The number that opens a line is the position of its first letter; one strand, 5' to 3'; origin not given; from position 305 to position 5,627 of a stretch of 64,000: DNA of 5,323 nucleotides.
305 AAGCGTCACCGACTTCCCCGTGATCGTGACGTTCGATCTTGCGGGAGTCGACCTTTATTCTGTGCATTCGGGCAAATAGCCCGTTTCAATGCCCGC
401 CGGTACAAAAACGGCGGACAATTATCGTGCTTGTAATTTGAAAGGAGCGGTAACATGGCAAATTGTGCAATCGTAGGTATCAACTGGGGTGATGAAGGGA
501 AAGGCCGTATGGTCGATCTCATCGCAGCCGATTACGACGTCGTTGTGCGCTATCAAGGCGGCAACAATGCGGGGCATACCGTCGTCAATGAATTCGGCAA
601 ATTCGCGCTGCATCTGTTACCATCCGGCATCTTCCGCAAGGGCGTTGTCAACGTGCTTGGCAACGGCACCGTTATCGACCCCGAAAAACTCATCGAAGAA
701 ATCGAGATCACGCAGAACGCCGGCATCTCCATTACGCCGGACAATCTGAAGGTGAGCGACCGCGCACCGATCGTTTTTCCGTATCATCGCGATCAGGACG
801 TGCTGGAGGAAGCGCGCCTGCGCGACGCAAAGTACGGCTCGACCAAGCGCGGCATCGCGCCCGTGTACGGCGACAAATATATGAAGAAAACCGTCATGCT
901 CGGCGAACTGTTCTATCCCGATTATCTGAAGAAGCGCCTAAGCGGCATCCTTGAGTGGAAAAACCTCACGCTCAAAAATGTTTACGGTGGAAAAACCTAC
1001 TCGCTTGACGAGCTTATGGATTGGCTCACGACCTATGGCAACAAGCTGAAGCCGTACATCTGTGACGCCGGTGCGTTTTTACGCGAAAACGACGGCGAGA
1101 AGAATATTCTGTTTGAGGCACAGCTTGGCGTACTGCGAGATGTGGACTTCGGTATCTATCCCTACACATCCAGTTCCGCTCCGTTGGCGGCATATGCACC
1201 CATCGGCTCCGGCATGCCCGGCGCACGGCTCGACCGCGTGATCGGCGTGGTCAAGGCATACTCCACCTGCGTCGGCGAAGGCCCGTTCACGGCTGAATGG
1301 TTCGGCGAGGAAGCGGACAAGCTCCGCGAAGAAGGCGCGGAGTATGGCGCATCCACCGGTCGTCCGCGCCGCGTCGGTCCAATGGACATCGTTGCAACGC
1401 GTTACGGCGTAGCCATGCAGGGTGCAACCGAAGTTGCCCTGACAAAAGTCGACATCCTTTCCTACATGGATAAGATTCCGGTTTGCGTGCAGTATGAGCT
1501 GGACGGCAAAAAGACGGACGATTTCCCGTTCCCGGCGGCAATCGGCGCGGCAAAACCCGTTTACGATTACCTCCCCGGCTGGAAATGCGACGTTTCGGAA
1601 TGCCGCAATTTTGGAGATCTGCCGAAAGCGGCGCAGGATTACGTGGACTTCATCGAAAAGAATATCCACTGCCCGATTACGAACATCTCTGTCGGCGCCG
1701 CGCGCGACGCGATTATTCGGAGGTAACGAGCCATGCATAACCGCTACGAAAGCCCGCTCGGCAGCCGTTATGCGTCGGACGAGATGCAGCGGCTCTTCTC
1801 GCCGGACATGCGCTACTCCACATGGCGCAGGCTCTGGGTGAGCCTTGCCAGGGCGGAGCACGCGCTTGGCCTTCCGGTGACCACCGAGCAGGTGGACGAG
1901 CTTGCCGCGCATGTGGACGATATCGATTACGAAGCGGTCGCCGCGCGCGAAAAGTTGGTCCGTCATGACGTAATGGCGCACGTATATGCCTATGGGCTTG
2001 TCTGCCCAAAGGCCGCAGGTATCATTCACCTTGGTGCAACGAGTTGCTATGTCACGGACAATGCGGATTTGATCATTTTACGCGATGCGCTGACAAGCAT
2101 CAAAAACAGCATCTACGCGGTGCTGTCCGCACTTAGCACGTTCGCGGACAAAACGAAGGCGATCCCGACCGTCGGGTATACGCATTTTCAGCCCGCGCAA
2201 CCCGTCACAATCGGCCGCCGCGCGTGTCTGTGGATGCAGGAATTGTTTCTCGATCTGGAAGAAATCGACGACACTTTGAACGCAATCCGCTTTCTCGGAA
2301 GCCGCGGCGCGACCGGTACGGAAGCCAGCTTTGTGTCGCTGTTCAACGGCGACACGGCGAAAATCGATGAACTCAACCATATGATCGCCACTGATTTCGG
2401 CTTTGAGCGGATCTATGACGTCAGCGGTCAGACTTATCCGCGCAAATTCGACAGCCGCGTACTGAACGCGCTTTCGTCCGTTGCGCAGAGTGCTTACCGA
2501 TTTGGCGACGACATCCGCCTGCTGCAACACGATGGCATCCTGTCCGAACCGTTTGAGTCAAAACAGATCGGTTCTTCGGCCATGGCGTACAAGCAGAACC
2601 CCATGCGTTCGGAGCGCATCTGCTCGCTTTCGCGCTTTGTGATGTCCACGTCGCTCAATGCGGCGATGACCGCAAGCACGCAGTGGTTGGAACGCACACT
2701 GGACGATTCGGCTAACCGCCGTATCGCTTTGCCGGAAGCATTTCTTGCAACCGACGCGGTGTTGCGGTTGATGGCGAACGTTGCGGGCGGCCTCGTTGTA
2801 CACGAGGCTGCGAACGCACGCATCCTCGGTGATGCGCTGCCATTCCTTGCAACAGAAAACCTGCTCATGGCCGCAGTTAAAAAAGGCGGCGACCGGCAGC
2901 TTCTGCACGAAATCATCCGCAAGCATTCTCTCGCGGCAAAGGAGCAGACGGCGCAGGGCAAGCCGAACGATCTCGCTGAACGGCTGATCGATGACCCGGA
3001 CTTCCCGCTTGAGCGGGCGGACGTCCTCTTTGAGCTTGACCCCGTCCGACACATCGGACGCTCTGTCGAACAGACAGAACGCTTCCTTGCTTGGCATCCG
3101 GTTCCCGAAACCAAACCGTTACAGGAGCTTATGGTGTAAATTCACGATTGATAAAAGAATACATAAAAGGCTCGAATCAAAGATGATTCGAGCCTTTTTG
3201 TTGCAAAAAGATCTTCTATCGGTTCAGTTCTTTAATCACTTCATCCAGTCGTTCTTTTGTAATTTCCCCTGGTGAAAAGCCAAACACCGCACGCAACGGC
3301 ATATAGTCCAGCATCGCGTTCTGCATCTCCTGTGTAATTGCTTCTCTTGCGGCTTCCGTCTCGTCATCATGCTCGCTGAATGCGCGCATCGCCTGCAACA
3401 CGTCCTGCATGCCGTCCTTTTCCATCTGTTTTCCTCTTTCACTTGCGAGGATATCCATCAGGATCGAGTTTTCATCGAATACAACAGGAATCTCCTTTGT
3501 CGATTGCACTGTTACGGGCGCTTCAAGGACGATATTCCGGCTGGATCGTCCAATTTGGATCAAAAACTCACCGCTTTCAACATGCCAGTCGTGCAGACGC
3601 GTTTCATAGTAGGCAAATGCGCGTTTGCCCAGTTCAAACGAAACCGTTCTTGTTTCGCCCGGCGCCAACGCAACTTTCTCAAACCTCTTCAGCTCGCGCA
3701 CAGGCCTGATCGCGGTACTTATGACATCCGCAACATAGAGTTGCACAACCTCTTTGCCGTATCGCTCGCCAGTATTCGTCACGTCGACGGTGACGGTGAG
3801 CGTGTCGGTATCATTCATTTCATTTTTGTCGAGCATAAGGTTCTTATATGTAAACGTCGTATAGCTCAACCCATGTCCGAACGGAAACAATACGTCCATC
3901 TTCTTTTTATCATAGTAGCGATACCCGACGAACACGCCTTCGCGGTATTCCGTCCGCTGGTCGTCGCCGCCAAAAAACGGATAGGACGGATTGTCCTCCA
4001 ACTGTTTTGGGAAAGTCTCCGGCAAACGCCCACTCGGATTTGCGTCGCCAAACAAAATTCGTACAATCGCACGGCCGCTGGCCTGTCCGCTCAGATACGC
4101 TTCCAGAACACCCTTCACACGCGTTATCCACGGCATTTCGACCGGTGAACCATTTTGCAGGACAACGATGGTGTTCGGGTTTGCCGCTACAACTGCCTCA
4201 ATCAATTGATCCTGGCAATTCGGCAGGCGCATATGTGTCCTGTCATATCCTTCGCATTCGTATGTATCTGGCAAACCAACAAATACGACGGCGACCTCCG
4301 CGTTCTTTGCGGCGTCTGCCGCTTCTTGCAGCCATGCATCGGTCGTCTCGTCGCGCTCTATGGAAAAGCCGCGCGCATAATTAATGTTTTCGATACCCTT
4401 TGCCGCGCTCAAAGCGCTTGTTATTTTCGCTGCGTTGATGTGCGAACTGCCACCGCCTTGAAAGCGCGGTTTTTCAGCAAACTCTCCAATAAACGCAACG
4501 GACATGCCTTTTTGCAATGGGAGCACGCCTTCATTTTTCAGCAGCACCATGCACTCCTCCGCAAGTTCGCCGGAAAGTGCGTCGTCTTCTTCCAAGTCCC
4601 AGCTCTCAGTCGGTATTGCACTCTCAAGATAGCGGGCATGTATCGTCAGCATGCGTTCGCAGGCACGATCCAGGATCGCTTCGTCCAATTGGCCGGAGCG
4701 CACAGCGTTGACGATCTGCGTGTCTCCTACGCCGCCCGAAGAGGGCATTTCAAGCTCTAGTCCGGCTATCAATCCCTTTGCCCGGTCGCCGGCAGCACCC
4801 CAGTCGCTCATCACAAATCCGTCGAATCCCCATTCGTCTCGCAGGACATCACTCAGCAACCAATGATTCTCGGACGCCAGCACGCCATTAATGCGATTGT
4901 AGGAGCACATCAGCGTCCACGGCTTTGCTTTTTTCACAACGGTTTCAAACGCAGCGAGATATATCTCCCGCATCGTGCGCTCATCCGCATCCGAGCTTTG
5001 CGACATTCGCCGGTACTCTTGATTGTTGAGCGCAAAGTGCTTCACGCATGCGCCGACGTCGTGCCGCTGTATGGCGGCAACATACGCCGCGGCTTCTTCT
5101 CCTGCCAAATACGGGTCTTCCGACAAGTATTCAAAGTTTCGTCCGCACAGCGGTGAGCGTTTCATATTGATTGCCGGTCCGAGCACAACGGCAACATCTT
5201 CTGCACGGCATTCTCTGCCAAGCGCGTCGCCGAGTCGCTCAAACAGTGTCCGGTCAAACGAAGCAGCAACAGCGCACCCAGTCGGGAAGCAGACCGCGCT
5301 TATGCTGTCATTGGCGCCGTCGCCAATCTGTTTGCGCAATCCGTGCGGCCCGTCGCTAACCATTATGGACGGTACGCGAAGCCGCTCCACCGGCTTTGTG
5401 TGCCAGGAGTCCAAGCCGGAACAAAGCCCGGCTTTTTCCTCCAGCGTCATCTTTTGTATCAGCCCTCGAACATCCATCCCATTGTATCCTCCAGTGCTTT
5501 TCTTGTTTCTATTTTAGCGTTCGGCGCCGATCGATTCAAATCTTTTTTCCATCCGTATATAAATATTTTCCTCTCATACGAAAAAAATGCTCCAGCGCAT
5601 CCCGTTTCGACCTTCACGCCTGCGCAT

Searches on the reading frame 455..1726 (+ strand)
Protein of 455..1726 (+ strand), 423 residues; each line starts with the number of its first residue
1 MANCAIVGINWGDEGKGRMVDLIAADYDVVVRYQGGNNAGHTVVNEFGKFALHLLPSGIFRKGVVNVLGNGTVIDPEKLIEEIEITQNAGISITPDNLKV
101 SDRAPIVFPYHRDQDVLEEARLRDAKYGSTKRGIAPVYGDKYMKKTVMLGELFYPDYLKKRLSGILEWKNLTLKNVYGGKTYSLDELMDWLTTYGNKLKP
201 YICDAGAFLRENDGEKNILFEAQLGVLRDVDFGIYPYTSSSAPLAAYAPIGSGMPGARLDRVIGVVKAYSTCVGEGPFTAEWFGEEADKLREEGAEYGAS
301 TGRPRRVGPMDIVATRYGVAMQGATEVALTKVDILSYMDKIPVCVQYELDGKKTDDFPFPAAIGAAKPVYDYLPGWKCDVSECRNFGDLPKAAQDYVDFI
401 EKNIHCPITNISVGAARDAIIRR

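Call 48: search_protein_families(library=pfam, proteins=[window:455-1726:+], max_evalue=0.001)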
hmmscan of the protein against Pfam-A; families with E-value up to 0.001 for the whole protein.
window:455-1726:+ (423 aa): 1 family
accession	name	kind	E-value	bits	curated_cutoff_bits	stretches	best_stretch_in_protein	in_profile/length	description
PF00709.27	Adenylsucc_synt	-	3e-158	527.4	27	1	5-421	1-416/416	Adenylosuccinate synthetase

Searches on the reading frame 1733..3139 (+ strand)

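Call 48: search_protein_families(library=pfam, proteins=[window:1733-3139:+], max_evalue=0.001)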
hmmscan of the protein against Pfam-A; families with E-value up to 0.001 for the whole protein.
window:1733-3139:+ (468 aa): 2 families
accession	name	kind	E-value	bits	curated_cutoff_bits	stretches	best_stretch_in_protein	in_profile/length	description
PF00206.25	Lyase_1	-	2.6e-22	80.1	27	1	90-304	97-311/312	Lyase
PF10397.14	ADSL_C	-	1.1e-17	64.5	32.7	1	370-451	1-79/79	Adenylosuccinate lyase C-terminus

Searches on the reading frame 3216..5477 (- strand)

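Call 48: search_protein_families(library=pfam, proteins=[window:3216-5477:-], max_evalue=0.001)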
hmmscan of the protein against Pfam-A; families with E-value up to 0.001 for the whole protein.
window:3216-5477:- (753 aa): 3 families
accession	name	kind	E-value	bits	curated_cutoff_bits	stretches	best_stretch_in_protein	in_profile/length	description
PF01915.27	Glyco_hydro_3_C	-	1.9e-59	201.5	31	1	310-539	1-200/200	Glycosyl hydrolase family 3 C-terminal domain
PF00933.27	Glyco_hydro_3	-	2e-31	110.1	27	1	31-278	59-315/316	Glycosyl hydrolase family 3 N terminal domain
PF14310.12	Fn3-like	-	7.9e-26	90.4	25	1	576-646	1-71/71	Fibronectin type III-like domain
